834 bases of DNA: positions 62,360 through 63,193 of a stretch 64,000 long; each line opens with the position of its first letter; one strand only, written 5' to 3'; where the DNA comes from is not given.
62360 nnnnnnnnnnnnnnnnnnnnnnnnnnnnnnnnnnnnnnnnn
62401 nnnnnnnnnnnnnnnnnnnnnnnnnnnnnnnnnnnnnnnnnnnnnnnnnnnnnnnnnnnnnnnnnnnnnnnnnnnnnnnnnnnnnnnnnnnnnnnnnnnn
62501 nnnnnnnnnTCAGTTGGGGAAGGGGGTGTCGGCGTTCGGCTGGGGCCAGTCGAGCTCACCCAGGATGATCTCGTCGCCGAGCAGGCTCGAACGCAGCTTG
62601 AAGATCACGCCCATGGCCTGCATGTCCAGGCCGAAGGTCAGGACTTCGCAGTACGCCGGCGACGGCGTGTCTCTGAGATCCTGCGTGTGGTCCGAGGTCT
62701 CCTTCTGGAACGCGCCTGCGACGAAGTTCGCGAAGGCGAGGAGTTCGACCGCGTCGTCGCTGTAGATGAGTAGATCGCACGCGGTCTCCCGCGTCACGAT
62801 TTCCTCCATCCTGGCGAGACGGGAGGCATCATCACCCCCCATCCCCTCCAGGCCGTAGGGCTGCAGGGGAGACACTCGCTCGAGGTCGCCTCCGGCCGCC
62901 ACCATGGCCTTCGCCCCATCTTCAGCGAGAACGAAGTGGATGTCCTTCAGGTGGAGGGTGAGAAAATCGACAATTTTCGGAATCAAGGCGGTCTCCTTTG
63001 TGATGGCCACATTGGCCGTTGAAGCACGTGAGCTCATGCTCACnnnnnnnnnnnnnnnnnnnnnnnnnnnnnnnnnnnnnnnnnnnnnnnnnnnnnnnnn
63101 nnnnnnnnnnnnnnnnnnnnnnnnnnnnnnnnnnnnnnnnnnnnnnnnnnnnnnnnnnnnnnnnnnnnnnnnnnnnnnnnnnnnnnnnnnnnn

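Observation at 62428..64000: Tandem array of diverged paralogous small genes, each preceded by the same ~85-nt leader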

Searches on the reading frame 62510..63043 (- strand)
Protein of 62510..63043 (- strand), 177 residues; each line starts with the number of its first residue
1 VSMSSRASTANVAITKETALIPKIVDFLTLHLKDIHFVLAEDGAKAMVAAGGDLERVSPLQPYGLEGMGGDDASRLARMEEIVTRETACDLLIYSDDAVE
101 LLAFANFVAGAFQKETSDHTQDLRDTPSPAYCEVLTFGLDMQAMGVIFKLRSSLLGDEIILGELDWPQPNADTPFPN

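Call 11: find_encoding_contigs(protein=window:62510-63043:-, flank=10000, max_places=10)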
Protein window:62510-63043:- (177 aa): no gene with exactly this product is on record in the collection.

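Call 14: search_protein_families(library=pfam, proteins=[window:62510-62989:-], max_evalue=0.1)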
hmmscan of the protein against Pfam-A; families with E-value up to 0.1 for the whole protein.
window:62510-62989:- (159 aa): 0 families

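Call 18: find_homologous_proteins(query=window:62510-62989:-, max_evalue=0.01)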
Query window:62510-62989:- (159 aa): 1 proteins with E <= 0.01 among 218 candidates.
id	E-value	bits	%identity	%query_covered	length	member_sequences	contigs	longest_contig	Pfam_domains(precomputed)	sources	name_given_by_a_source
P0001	2.7e-99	348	99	100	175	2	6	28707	-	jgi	jgi:hypothetical protein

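Call 19: find_encoding_contigs(protein=P0001, flank=10000, max_places=10)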
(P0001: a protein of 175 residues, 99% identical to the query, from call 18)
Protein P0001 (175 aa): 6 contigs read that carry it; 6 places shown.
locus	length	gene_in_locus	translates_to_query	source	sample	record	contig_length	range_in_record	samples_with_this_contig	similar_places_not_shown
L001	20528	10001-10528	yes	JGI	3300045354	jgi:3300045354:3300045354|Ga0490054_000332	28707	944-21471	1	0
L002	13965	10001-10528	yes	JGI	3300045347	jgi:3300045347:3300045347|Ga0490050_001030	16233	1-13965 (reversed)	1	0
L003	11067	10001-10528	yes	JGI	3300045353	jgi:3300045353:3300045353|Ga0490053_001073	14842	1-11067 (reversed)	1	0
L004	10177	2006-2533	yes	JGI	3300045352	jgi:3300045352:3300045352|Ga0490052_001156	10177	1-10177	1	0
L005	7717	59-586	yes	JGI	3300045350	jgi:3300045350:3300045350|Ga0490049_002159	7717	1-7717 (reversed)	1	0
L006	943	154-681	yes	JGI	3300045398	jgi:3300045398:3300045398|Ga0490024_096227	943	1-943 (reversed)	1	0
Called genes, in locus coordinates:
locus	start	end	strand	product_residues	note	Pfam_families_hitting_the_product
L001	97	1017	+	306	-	-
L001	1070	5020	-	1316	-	PF04997:RNA_pol_Rpb1_1, PF00623:RNA_pol_Rpb1_2, PF04983:RNA_pol_Rpb1_3, PF05000:RNA_pol_Rpb1_4, PF04998:RNA_pol_Rpb1_5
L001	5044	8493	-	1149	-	PF04563:RNA_pol_Rpb2_1, PF04561:RNA_pol_Rpb2_2, PF04565:RNA_pol_Rpb2_3, PF10385:RNA_pol_Rpb2_45, PF00562:RNA_pol_Rpb2_6, PF04560:RNA_pol_Rpb2_7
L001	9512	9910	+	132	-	-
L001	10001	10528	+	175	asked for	-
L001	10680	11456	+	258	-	-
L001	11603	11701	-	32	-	-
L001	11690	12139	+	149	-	-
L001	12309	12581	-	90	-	-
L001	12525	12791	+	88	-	-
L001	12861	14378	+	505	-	PF05362:Lon_C, PF13541:ChlI, PF01078:Mg_chelatase, PF07728:AAA_5 (weak), PF13335:Mg_chelatase_C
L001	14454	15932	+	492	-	PF01476:LysM, PF23446:LysM1_NFP_LYK (faint), PF23473:LysM3_LYK4_5 (weak), PF01476:LysM, PF01551:Peptidase_M23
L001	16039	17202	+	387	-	-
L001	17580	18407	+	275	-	PF01258:zf-dskA_traR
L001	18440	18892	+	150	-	PF01252:Peptidase_A8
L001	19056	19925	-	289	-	PF13413:HTH_25 (weak), PF09136:Glucodextran_B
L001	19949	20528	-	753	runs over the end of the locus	PF13491:FtsK_4TM, PF17854:FtsK_alpha, PF01580:FtsK_SpoIIIE, PF09397:FtsK_gamma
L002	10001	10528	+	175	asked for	-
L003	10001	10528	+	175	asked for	-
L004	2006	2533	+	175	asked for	-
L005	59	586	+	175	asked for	-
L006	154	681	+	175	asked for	-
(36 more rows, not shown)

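Call 60: search_protein_families(library=padloc, proteins=[window:62510-62989:-, L001:9512-9907:+, L001:11690-12136:+, L001:10680-11453:+], max_evalue=1)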
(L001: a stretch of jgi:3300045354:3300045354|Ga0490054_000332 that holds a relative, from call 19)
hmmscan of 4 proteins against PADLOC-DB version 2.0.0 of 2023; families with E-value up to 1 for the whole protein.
window:62510-62989:- (159 aa): 1 family
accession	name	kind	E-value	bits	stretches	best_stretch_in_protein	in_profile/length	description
PDLC01413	Cas10_Id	-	0.042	10.3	1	23-93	77-146/616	CAS-I-D; effector_LS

L001:9512-9907:+ (132 aa): 0 families

L001:11690-12136:+ (149 aa): 0 families

L001:10680-11453:+ (258 aa): 0 families

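Call 61: search_protein_families(library=phrogs, proteins=[window:62510-62989:-, L001:9512-9907:+, L001:11690-12136:+, L001:10680-11453:+], max_evalue=1)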
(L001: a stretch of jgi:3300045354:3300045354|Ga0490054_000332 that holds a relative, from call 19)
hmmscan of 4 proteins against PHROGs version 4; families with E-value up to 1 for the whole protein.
window:62510-62989:- (159 aa): 0 families

L001:9512-9907:+ (132 aa): 0 families

L001:11690-12136:+ (149 aa): 0 families

L001:10680-11453:+ (258 aa): 1 family
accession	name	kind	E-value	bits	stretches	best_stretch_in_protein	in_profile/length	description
phrog_3788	-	unknown function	0.01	16.6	1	99-151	44-95/190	-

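Call 62: search_protein_families(library=pfam, proteins=[L001:9512-9907:+, L001:11690-12136:+, L001:10680-11453:+, L001:12309-12785:-], max_evalue=1)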
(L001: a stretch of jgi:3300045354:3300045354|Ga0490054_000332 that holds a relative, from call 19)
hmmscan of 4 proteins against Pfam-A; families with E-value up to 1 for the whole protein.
L001:9512-9907:+ (132 aa): 0 families

L001:11690-12136:+ (149 aa): 0 families

L001:10680-11453:+ (258 aa): 2 families
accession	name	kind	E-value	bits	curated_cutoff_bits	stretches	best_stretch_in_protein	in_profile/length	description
PF21995.1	RNR-II_ins_dom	-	0.0062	17.2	27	1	208-238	26-56/107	B12-dependent ribonucleotide reductase, insertion domain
PF22570.1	LiaF-TM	-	0.021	16.1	27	1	39-84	24-71/98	LiaF transmembrane domain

L001:12309-12785:- (158 aa): 2 families
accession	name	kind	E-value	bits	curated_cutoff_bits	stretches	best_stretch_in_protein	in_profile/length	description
PF11141.13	DUF2914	-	0.15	12.2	23.6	1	35-71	11-49/62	Protein of unknown function (DUF2914)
PF08668.18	HDOD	-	0.22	11.4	22.9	1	3-51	124-172/196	HDOD domain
